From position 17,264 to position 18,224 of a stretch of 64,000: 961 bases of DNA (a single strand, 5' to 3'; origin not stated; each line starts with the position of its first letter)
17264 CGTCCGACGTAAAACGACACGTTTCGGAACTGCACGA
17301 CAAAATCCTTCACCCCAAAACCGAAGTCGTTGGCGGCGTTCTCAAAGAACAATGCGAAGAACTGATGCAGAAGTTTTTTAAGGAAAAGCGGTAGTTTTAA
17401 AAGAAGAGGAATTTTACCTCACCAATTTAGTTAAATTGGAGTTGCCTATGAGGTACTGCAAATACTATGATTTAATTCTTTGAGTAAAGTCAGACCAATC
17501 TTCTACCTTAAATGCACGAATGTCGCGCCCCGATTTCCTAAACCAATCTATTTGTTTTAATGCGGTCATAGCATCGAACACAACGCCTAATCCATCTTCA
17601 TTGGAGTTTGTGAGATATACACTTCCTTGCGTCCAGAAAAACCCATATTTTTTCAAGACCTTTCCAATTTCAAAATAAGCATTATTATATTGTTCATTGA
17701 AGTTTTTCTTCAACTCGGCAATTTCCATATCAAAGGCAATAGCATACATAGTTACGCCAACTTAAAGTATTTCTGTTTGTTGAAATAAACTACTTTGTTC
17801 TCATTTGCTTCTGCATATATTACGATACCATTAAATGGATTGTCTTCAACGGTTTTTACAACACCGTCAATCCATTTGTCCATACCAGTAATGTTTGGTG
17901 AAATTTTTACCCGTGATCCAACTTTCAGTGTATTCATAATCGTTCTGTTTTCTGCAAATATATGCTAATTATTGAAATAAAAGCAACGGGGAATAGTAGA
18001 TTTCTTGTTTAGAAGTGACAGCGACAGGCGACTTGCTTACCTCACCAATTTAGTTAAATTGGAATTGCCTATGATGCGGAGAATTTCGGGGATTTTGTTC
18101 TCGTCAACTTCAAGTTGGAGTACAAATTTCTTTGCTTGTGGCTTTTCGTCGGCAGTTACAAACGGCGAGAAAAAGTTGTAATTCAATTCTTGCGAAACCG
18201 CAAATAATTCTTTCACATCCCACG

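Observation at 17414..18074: The vapD two-gene cassette is bracketed by a 38-bp direct repeat that equals the 3' end of the neighbouring HTH gene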

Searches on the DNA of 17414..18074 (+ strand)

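Call 76: search_dna_similar(query=window:17414-18074:+, collection=plasmids, mode=distant, max_rows=8)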
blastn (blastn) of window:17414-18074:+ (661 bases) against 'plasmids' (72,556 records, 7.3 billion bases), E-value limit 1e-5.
Records with a match: 1; places in all: 1; records where one place covers at least 80% of the query: 0.
Best place of each record, by identity: 60-80% 1.
By first word of the organism name: Citrobacter 1.
By predicted mobility (MOB-suite, as given by PLSDB): mobilizable 1.
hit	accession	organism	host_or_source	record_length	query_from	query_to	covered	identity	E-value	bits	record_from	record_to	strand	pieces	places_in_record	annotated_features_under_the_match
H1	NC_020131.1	Citrobacter freundii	-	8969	55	165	17%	73.9%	4e-9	71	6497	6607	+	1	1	virulence factor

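Call 77: search_dna_similar(query=window:17414-18074:+, collection=phages, mode=distant, max_rows=8)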
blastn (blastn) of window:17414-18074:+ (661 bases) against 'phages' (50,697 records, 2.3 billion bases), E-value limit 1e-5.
No match.
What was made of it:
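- Tried and rejected: There is no match in phages, and only a weak vapD-level match in one Citrobacter plasmid (calls 76, 77).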

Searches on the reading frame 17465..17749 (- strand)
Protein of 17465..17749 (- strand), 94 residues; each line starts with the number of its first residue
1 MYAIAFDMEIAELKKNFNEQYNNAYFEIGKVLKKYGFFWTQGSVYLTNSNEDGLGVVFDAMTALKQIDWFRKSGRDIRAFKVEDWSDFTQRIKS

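Call 7: search_protein_families(library=pfam, proteins=[window:17465-17749:-], max_evalue=0.01)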
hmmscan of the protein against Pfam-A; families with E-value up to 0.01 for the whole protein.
window:17465-17749:- (94 aa): 1 family
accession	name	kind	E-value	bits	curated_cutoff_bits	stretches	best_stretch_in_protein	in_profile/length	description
PF09827.14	CRISPR_Cas2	-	5.1e-08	33.4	23.8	1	1-88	2-72/74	CRISPR associated protein Cas2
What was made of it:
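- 17465..17749 (-): vapD, a VapD-family (Cas2-like) toxin of 94 aa, with a TAG stop. Pfam Cas2 PF09827, 33.4 bits, above the cut-off (call 7).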

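Call 8: search_protein_families(library=ncbifam, proteins=[window:17465-17749:-], max_evalue=0.01)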
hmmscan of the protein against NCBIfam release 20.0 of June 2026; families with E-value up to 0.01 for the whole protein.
window:17465-17749:- (94 aa): 1 family
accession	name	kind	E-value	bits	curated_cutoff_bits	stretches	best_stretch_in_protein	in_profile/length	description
NF041506.1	VapD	equivalog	3.4e-09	37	100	1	2-87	2-86/91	VapD family protein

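Call 11: find_encoding_contigs(protein=window:17465-17749:-, flank=10000, max_places=10)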
Protein window:17465-17749:- (94 aa): 13 contigs read that carry it; 7 places shown.
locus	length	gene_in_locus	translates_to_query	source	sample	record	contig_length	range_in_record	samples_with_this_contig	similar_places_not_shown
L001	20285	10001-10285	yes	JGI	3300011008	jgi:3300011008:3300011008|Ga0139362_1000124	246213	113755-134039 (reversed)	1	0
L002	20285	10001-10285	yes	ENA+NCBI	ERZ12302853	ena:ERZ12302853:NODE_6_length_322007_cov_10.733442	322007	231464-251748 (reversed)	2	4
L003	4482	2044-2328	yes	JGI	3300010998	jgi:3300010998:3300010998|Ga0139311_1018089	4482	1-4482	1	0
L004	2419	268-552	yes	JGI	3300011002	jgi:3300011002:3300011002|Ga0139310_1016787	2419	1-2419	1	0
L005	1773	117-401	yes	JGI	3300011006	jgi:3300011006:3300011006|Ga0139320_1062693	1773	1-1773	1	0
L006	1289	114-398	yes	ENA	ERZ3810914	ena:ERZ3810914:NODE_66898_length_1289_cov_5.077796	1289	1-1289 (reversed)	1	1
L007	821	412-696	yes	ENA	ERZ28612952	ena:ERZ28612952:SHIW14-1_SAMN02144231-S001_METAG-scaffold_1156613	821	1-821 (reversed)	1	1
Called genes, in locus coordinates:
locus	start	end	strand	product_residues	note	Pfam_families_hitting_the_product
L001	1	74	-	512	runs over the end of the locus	PF23577:LysM_RLK (faint), PF01464:SLT, PF23472:LysM2_CERK1_LYK3_4_5 (faint), PF23473:LysM3_LYK4_5 (faint), PF01476:LysM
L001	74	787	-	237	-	PF00005:ABC_tran, PF13304:AAA_21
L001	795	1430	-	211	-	PF00156:Pribosyltran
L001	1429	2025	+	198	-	PF00293:NUDIX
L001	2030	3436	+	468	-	PF00245:Alk_phosphatase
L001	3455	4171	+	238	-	PF00515:TPR_1 (faint), PF07719:TPR_2 (faint), PF13181:TPR_8 (faint), PF13414:TPR_11 (faint), PF13428:TPR_14 (faint)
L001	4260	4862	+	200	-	PF00677:Lum_binding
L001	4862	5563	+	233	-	PF18912:DZR_2 (weak), PF00156:Pribosyltran (faint)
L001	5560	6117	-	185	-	PF02441:Flavoprotein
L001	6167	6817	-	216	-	PF03938:OmpH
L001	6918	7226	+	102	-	-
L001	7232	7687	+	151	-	PF01797:Y1_Tnp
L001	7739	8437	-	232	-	-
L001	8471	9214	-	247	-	-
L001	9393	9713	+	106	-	-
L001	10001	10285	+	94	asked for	PF09827:CRISPR_Cas2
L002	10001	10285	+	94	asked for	PF09827:CRISPR_Cas2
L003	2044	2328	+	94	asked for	PF09827:CRISPR_Cas2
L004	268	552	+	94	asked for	PF09827:CRISPR_Cas2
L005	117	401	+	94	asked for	PF09827:CRISPR_Cas2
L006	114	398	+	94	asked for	PF09827:CRISPR_Cas2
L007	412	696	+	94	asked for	PF09827:CRISPR_Cas2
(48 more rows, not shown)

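Call 32: search_solved_structures(query=window:17465-17749:-, max_evalue=1)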
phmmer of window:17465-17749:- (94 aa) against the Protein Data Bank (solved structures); distinct sequences matched with E-value up to 1: 16.
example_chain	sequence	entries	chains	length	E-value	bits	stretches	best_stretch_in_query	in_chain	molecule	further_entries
3ui3_A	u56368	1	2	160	2.9e-29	104.1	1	1-94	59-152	Immunoglobulin G-binding protein G, Virulence-associated protein D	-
6zn8_A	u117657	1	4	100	1.3e-23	86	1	1-93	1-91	Endoribonuclease VapD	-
6zi0_AAA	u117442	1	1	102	1.4e-23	85.9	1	1-93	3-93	Endoribonuclease VapD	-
6zi1_AAA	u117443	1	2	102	7.4e-23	83.6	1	1-93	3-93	Endoribonuclease VapD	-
6z2i_A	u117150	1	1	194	0.00022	24.5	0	59-93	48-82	de novo designed TIM barrel DeNovoTIM6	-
7osv_A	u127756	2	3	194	0.00057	23.2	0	59-93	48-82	DeNovoTIM6-SB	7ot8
5dyr_A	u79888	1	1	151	0.0014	22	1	4-84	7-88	Virulence-associated protein D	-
7a8s_A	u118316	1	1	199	0.012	19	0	59-90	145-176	sTIM11_h3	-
6yqy_A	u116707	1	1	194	0.015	18.6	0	59-90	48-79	de novo designed TIM barrel sTIM11noCys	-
7osu_A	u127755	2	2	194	0.017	18.4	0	59-90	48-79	sTIM11noCys-SB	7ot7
6yqx_A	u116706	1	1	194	0.059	16.7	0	59-93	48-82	de novo designed TIM barrel DeNovoTIM13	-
7p12_A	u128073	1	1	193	0.066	16.6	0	59-93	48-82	DeNovoTIM13-SB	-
5bvl_A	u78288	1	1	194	0.089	16.1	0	59-90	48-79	designed TIM barrel sTIM11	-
8r8o_A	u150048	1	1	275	0.46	13.9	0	62-90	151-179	HalluTIM3-1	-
6wvs_A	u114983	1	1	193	0.86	13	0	59-92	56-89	DeNovoTIM15 hyperstable de novo TIM barrel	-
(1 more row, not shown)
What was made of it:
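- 17465..17749 (-): PDB matches: H. pylori VapD 3UI3, E 2.9e-29, and H. influenzae VapD 6ZN8/6ZI0, E 1e-23 (call 32).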

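Call 79: find_homologous_proteins(query=window:17465-17749:-, max_evalue=1e-20)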
Query window:17465-17749:- (94 aa): 1426 proteins with E <= 1e-20 among 2070 candidates; the best 120 are listed.
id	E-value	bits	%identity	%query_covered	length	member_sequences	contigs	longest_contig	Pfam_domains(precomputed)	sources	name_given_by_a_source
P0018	4.5e-55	201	98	100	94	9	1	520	PF09827.15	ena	-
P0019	1.3e-41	158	76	100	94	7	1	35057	-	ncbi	-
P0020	3.8e-40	153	73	99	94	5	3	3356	PF09827.15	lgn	-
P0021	6.2e-40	153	73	100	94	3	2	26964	PF09827.15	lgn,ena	-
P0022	9.7e-40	152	73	99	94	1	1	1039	PF09827.15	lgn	-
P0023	1.3e-39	152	73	98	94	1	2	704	-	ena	-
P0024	2.2e-39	151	73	99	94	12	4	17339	-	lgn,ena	-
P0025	4.1e-39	150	73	99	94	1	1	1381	PF09827.15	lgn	-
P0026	5.9e-39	150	71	99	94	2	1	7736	PF09827.15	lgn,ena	-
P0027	1.1e-38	149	71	99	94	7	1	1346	PF09827.15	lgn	-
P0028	2.2e-38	148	71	99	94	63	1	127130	PF09827.15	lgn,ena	-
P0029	3.6e-37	144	69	99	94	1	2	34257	PF09827.15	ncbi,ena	-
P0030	6.4e-36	140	70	94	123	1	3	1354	PF09827.15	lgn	-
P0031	8.8e-35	136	67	100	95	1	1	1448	PF09827.15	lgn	-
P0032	1.9e-34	135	65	99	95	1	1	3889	PF09827.15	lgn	-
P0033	2.4e-34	135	65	99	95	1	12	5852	PF09827.15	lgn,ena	-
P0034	3.8e-34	134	66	100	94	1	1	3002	PF09827.15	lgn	-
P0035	1.1e-33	133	67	99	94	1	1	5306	PF09827.15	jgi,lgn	jgi:virulence-associated protein VapD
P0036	1.3e-33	133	67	99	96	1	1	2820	PF09827.15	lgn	-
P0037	1.3e-33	133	66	99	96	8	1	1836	PF09827.15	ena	-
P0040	1.5e-32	129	68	96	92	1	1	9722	PF09827.15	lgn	-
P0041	1.5e-32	129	66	99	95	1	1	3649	PF09827.15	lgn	-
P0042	1.7e-32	129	65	100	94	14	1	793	PF09827.15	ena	-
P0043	2.4e-32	128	62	99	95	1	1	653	PF09827.15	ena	-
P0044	2.6e-32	128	66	99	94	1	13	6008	PF09827.15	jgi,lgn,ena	jgi:virulence-associated protein VapD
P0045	3.1e-32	128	63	100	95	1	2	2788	PF09827.15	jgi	jgi:virulence-associated protein VapD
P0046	3.5e-32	128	65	100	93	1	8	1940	PF09827.15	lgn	-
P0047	3.7e-32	128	63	99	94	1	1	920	PF09827.15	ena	-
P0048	3.7e-32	128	66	100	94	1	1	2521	PF09827.15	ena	-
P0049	3.8e-32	128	64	100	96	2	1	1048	PF09827.15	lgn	-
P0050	3.8e-32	128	63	99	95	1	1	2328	PF09827.15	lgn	-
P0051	5.5e-32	127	67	99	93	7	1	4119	PF09827.15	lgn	-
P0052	5.6e-32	127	63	99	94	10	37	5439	PF09827.15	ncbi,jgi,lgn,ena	jgi:virulence-associated protein VapD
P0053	8.3e-32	127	66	99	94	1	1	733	PF09827.15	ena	-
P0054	1.3e-31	126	65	100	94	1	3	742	PF09827.15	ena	-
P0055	1.3e-31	126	63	99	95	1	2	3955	PF09827.15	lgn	-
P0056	1.5e-31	126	65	99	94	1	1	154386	PF09827.15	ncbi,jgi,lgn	-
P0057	1.5e-31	126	63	99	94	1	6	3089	PF09827.15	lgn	-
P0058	1.6e-31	126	64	100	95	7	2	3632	PF09827.15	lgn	-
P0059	1.7e-31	126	63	99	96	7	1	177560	PF09827.15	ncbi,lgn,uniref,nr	ncbi:virulence protein [Fretibacterium sp. OH1220_COT-178]|uniref:virulence protein n=1 Tax=Fretibac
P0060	2.2e-31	125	65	99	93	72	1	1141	PF09827.15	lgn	-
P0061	2.4e-31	125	63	99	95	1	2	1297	PF09827.15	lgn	-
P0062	2.4e-31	125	62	99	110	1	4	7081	PF09827.15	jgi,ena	-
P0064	2.5e-31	125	62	99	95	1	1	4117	PF09827.15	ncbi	ncbi:MAG: virulence associated protein VapD [bacterium]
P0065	2.5e-31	125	65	100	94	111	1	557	PF09827.15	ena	-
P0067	3.3e-31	125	66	99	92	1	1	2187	PF09827.15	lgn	-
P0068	3.4e-31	125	62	99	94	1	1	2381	PF09827.15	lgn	-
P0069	3.8e-31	125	63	100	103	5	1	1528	PF09827.15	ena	-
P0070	5.2e-31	124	63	99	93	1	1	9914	PF09827.15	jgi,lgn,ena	-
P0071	5.6e-31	124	65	99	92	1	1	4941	PF09827.15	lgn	-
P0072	5.9e-31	124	65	100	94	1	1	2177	PF09827.15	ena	-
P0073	6.7e-31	124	62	100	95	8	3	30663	PF09827.15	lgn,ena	-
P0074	6.8e-31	124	60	99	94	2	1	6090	PF09827.15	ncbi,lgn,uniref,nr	ncbi:hypothetical protein [Campylobacter porcelli]|uniref:Endoribonuclease VapD n=1 Tax=Campylobacte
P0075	8.0e-31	124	65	99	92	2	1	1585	PF09827.15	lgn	-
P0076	8.0e-31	124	61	99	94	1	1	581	PF09827.15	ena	-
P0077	8.3e-31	124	62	99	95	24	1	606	PF09827.15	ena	-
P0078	8.5e-31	124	63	99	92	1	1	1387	PF09827.15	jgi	jgi:virulence-associated protein VapD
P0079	8.7e-31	123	62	100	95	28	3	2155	PF09827.15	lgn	-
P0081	9.1e-31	123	63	100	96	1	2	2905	PF09827.15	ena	-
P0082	1.1e-30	123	62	99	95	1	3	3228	PF09827.15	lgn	-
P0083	1.2e-30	123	63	99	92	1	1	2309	PF09827.15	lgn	-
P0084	1.2e-30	123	64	99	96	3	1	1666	PF09827.15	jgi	jgi:virulence-associated protein VapD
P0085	1.5e-30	123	63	98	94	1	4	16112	PF09827.15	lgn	-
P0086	1.5e-30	123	65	99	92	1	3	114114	PF09827.15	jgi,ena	-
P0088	1.7e-30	123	66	99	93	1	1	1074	PF09827.15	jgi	jgi:virulence-associated protein VapD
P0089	1.7e-30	123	65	99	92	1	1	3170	PF09827.15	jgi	jgi:virulence-associated protein VapD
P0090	1.8e-30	122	63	100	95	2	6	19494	PF09827.15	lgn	-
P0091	2.0e-30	122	62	100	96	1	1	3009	PF09827.15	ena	-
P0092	2.0e-30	122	67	96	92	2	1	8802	PF09827.15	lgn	-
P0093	2.1e-30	122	64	98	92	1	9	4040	PF09827.15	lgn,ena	-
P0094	2.2e-30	122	60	99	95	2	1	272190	PF09827.15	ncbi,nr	ncbi:MAG: virulence protein [Dethiosulfovibrio peptidovorans]|nr:MAG: virulence protein [Dethiosulfo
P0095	2.6e-30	122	63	99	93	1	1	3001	PF09827.15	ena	-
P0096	2.8e-30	122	65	99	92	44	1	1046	PF09827.15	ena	-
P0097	2.9e-30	122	63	100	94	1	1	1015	PF09827.15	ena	-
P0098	2.9e-30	122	62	99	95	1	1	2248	PF09827.15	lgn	-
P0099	3.1e-30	122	65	99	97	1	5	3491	PF09827.15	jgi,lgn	-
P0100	3.3e-30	122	63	99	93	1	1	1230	PF09827.15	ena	-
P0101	3.4e-30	122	65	100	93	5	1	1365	PF09827.15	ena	-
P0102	3.5e-30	122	61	99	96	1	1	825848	PF09827.15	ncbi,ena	-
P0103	3.5e-30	122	61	99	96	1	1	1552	PF09827.15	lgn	-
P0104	3.5e-30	122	65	99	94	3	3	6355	PF09827.15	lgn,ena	-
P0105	3.7e-30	121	62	100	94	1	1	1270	PF09827.15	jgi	jgi:virulence-associated protein VapD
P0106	3.7e-30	121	61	99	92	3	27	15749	PF09827.15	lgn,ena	-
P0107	3.8e-30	121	60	99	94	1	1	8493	PF09827.15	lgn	-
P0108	3.8e-30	121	60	99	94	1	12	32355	PF09827.15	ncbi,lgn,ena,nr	ncbi:MAG: virulence protein [Selenomonadaceae bacterium]|nr:virulence protein [Selenomonadaceae bact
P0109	3.8e-30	121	61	100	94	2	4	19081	PF09827.15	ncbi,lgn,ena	-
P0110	4.1e-30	121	62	99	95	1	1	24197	PF09827.15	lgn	-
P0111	4.2e-30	121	62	99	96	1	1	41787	PF09827.15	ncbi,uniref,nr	ncbi:virulence protein [Sporolituus thermophilus]|uniref:CRISPR-associated endoribonuclease Cas2 n=1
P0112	4.3e-30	121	61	99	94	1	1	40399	PF09827.15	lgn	-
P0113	4.3e-30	121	62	99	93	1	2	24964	PF09827.15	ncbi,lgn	-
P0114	4.3e-30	121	62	99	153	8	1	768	PF09827.15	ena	-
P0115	4.5e-30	121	62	100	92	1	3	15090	PF09827.15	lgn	-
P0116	4.5e-30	121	62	99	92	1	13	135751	PF09827.15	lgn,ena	-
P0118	4.7e-30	121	61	99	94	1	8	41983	PF09827.15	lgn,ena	-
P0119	4.7e-30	121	63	99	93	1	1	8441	PF09827.15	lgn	-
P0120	4.7e-30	121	62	99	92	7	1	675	PF09827.15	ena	-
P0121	4.8e-30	121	60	100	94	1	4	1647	PF09827.15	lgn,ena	-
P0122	4.9e-30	121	61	99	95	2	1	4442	PF09827.15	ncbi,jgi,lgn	-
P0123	5.3e-30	121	62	99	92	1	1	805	PF09827.15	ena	-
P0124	5.4e-30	121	66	99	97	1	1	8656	PF09827.15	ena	-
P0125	5.8e-30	121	66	100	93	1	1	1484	PF09827.15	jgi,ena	-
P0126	5.8e-30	121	62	99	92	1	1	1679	PF09827.15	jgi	-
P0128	5.9e-30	121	60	99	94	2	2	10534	PF09827.15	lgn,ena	-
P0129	6.0e-30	121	62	100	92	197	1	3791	PF09827.15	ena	-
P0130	6.2e-30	121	59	99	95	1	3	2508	PF09827.15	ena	-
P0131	6.2e-30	121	65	95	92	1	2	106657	PF09827.15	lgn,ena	-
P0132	6.4e-30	121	60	99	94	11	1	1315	PF09827.15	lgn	-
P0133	6.4e-30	121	60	99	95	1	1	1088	PF09827.15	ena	-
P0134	6.5e-30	121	61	100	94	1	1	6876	PF09827.15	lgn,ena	-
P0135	6.6e-30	121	63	99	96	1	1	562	PF09827.15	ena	-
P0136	7.2e-30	121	63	99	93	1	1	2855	PF09827.15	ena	-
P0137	7.3e-30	121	60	99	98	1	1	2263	PF09827.15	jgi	-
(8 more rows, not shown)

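Call 80: find_encoding_contigs(protein=P0019, flank=3000, max_places=4)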
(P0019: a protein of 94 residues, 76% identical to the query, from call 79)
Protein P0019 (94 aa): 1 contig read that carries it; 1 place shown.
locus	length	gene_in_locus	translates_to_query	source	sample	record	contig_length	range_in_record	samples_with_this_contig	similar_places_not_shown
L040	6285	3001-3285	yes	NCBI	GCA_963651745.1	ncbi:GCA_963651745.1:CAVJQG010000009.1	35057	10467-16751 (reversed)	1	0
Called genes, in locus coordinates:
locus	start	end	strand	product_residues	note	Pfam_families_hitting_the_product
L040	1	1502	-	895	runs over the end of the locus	PF00686:CBM_20, PF02446:Glyco_hydro_77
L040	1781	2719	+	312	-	PF13793:Pribosyltran_N, PF00156:Pribosyltran, PF14572:Pribosyl_synth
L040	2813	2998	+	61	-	-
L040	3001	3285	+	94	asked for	-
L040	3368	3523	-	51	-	-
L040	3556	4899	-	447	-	PF01637:ATPase_2 (faint), PF13173:AAA_14, PF13635:DUF4143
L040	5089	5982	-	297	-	PF13280:WYL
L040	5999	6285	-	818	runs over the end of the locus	PF13620:CarboxypepD_reg, PF13715:CarbopepD_reg_2, PF07715:Plug (weak), PF00593:TonB_dep_Rec_b-barrel, PF14905:OMP_b-brl_3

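Call 81: find_encoding_contigs(protein=P0028, flank=3000, max_places=4)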
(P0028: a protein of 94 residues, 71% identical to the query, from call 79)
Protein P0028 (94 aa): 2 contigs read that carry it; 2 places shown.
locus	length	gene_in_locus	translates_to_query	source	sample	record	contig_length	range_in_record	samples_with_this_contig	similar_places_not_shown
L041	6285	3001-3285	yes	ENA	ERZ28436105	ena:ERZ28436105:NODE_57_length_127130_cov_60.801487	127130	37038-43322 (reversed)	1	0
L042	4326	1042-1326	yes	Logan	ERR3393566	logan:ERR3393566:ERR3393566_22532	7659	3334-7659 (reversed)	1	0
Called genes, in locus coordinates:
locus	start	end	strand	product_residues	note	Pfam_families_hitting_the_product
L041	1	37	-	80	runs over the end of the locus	-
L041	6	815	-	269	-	-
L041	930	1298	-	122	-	-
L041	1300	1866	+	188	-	PF01381:HTH_3, PF12844:HTH_19 (faint)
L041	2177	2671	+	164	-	PF00293:NUDIX, PF22327:Nudt16-like (weak)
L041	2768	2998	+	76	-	-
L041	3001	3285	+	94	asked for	PF09827:CRISPR_Cas2 (weak)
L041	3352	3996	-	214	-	PF02535:Zip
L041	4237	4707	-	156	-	-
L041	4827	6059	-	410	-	-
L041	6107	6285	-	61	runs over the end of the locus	-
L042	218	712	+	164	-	PF00293:NUDIX, PF22327:Nudt16-like (weak)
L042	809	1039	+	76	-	-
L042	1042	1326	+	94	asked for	PF09827:CRISPR_Cas2 (weak)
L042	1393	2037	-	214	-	PF02535:Zip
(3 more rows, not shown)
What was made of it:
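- Tried and rejected: The nearest other clusters are at most 76% identical and lie in unrelated contexts (calls 79-81).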
